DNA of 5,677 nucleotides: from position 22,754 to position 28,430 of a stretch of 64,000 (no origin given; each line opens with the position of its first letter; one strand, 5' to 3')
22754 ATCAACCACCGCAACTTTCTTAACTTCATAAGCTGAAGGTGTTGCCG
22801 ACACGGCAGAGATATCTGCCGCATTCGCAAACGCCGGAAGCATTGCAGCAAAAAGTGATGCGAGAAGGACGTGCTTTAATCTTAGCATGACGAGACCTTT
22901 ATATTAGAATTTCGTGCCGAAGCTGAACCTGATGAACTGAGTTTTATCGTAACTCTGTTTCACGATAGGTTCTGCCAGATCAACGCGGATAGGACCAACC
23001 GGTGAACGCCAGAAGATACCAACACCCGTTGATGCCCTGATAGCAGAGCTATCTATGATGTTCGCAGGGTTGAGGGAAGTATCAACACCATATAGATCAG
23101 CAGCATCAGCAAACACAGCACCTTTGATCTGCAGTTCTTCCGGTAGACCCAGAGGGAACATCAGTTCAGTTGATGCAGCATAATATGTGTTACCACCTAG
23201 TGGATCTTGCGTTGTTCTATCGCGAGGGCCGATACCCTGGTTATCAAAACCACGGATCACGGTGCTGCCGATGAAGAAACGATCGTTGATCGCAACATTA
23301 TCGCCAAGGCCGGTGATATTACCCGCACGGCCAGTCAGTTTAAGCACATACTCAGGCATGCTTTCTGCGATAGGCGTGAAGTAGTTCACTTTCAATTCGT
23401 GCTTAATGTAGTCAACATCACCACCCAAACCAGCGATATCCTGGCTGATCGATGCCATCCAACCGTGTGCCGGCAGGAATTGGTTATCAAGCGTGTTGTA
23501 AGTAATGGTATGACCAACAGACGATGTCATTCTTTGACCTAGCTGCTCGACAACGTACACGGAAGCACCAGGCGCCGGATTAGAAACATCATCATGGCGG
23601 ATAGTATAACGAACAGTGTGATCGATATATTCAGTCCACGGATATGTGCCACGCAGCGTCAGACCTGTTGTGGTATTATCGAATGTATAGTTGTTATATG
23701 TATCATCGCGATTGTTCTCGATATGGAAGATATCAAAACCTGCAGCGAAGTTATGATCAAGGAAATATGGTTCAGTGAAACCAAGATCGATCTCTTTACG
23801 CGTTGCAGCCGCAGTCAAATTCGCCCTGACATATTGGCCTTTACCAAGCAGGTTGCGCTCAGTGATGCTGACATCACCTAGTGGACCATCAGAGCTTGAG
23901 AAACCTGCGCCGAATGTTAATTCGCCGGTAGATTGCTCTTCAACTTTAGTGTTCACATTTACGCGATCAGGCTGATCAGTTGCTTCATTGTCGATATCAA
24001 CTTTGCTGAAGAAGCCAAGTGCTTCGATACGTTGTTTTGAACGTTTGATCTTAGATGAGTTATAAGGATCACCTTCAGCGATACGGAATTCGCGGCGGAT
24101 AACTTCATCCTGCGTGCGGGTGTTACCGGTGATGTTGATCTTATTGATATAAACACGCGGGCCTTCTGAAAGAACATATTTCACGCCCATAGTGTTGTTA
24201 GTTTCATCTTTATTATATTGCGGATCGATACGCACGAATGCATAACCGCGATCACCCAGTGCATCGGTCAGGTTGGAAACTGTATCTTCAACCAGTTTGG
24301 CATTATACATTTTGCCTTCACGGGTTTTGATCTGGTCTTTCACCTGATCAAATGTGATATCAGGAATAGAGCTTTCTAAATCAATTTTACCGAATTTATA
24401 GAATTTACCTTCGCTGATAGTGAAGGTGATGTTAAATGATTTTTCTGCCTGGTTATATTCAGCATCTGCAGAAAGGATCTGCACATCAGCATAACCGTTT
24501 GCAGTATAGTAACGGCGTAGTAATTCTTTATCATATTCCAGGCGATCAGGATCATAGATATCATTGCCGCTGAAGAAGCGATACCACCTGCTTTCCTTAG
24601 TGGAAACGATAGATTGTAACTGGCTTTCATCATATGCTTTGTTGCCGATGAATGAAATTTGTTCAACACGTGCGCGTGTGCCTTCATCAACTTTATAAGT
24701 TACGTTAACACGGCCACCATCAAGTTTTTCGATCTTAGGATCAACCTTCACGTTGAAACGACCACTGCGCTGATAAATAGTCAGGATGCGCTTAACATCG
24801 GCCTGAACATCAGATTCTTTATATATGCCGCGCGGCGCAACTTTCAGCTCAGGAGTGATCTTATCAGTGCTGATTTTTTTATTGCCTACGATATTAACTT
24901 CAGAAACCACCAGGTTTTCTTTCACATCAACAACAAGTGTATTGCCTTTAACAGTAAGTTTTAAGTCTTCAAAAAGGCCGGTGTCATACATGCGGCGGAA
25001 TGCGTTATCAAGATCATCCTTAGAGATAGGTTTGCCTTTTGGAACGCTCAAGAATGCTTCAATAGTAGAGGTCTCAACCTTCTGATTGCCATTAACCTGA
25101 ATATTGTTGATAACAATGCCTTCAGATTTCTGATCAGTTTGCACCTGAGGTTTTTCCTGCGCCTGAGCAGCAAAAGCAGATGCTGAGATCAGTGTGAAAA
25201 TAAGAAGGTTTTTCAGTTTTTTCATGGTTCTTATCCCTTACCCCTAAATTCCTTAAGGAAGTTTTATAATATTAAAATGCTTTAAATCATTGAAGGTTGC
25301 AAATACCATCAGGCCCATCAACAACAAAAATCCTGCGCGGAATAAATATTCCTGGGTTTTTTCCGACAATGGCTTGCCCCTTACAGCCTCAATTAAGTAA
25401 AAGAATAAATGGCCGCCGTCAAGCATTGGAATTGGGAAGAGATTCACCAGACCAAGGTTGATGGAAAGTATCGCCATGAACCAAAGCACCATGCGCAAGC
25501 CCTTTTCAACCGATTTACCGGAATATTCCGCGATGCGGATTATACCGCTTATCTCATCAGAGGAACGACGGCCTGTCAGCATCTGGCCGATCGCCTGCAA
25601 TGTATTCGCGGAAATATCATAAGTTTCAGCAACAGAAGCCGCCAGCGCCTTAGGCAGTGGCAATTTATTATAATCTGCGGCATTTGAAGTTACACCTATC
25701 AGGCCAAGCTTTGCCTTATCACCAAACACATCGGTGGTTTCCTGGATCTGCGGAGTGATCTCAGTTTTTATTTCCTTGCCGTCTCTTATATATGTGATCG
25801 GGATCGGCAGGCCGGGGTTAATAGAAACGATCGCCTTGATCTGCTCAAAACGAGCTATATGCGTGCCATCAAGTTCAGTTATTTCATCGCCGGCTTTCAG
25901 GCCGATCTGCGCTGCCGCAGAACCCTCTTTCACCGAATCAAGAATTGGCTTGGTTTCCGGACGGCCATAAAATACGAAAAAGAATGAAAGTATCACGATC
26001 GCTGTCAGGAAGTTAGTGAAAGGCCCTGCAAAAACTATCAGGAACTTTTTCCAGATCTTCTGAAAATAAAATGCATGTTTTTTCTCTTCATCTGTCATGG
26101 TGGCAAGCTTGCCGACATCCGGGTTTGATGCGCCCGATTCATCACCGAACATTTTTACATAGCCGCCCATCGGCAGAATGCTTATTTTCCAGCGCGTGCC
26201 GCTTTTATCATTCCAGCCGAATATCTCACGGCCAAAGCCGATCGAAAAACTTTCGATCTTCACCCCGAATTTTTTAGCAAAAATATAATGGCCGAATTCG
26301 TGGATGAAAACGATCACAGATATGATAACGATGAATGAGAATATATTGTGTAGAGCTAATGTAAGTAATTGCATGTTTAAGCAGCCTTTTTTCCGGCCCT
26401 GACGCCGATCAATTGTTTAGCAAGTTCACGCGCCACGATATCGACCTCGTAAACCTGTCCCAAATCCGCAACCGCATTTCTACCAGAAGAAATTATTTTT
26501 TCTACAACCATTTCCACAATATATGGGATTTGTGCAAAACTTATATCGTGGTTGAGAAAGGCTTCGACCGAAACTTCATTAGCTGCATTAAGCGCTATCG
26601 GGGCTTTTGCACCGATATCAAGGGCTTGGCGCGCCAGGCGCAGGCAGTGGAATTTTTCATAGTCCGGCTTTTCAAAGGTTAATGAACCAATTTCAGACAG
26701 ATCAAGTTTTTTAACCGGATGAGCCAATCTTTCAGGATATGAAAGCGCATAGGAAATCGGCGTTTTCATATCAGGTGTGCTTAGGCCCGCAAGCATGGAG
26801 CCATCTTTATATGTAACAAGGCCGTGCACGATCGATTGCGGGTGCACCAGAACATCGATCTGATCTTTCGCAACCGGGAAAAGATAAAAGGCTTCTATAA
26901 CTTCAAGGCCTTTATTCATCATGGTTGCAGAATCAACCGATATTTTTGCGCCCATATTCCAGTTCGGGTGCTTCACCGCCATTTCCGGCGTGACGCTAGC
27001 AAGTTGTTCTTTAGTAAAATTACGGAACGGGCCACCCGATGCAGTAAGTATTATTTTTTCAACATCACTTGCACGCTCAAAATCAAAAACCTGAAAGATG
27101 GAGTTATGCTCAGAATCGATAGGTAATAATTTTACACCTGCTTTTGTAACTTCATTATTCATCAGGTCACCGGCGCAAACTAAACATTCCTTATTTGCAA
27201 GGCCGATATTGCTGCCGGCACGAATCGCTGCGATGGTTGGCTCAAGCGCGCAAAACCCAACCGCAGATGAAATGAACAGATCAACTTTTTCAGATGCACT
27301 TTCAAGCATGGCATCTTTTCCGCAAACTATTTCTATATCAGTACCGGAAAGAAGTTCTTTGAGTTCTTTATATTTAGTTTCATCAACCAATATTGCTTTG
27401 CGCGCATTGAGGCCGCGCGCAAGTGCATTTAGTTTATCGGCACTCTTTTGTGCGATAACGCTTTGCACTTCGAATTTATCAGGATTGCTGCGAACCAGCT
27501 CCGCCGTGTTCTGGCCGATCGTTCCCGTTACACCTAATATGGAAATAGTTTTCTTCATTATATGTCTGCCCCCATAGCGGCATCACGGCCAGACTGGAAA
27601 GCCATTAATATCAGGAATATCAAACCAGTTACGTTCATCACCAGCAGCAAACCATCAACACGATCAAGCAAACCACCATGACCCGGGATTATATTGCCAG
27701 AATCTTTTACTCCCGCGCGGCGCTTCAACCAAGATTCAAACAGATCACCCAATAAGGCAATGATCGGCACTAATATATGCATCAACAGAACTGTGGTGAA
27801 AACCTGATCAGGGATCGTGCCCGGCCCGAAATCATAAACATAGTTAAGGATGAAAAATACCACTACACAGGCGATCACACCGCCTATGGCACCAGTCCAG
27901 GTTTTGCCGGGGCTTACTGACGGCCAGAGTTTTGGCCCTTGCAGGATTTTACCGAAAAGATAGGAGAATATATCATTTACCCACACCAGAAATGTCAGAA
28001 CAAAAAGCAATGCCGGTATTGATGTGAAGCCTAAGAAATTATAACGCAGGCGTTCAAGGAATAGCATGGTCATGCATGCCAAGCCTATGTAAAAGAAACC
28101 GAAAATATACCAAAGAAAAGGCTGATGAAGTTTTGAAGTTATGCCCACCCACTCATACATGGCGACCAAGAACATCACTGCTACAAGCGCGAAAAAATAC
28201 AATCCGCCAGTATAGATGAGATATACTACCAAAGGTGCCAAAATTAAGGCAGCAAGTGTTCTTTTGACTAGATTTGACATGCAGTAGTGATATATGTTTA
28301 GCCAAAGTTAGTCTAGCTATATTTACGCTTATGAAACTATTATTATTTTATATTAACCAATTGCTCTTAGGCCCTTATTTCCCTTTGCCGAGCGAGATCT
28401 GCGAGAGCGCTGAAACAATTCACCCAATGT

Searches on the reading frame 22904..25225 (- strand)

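Call 70: search_protein_families(library=pfam, proteins=[window:22904-25225:-], max_evalue=0.001)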
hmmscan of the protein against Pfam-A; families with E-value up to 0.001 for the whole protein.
window:22904-25225:- (773 aa): 4 families
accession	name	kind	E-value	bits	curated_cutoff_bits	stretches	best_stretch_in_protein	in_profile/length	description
PF01103.29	Omp85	-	6.2e-74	249.9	24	1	458-773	1-325/325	Omp85 superfamily domain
PF07244.20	POTRA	-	1e-71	238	21.3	5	358-430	1-78/79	Surface antigen variable number repeat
PF08478.15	POTRA_1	-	1.6e-08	35.2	23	0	360-412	3-55/69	POTRA domain, FtsQ-type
PF08479.16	POTRA_2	-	7.8e-08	32.5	24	0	38-78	2-42/76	POTRA domain, ShlB-type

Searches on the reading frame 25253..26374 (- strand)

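Call 70: search_protein_families(library=pfam, proteins=[window:25253-26374:-], max_evalue=0.001)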
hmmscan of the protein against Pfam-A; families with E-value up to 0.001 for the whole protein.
window:25253-26374:- (373 aa): 4 families
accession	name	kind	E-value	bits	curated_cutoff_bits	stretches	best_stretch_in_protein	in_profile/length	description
PF02163.28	Peptidase_M50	-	4.5e-72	242.4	27.2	1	14-355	2-221/221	Peptidase family M50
PF17820.7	PDZ_6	-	4e-08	33.3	27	1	147-195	4-52/54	PDZ domain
PF13180.12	PDZ_2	-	1.6e-07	32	27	1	144-206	15-78/80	PDZ domain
PF00595.29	PDZ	-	2.3e-05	25.1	23.2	1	144-183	28-67/81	PDZ domain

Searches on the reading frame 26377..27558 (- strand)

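Call 70: search_protein_families(library=pfam, proteins=[window:26377-27558:-], max_evalue=0.001)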
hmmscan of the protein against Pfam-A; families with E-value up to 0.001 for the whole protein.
window:26377-27558:- (393 aa): 4 families
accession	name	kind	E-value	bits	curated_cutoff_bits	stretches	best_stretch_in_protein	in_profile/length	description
PF13288.12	DXPR_C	-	5.8e-40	136.6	27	1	259-378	1-114/115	DXP reductoisomerase C-terminal domain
PF08436.17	DXP_redisom_C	-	2.1e-39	134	26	1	144-227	1-84/84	1-deoxy-D-xylulose 5-phosphate reductoisomerase C-terminal domain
PF02670.22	DXP_reductoisom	-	3.3e-32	112.3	21.7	1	5-130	1-129/129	1-deoxy-D-xylulose 5-phosphate reductoisomerase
PF03435.24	Sacchrp_dh_NADP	-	1.3e-06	29.2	25.1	1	5-75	1-71/129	Saccharopine dehydrogenase NADP binding domain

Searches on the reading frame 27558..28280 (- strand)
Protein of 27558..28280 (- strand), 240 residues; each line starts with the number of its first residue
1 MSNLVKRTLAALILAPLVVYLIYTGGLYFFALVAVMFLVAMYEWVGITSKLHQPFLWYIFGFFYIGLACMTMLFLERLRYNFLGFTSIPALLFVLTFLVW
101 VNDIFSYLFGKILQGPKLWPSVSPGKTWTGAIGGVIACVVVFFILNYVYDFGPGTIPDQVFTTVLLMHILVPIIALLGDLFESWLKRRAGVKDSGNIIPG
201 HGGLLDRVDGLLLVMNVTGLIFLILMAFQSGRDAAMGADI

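Call 70: search_protein_families(library=pfam, proteins=[window:27558-28280:-], max_evalue=0.001)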
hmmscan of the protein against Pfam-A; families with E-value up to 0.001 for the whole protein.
window:27558-28280:- (240 aa): 2 families
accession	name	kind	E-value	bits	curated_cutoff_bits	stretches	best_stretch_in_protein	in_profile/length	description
PF01148.25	CTP_transf_1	-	3.5e-49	168.4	24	2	53-222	104-261/264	Cytidylyltransferase family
PF01864.22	CarS-like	-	6.4e-06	26.7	22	1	123-211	45-129/175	CDP-archaeol synthase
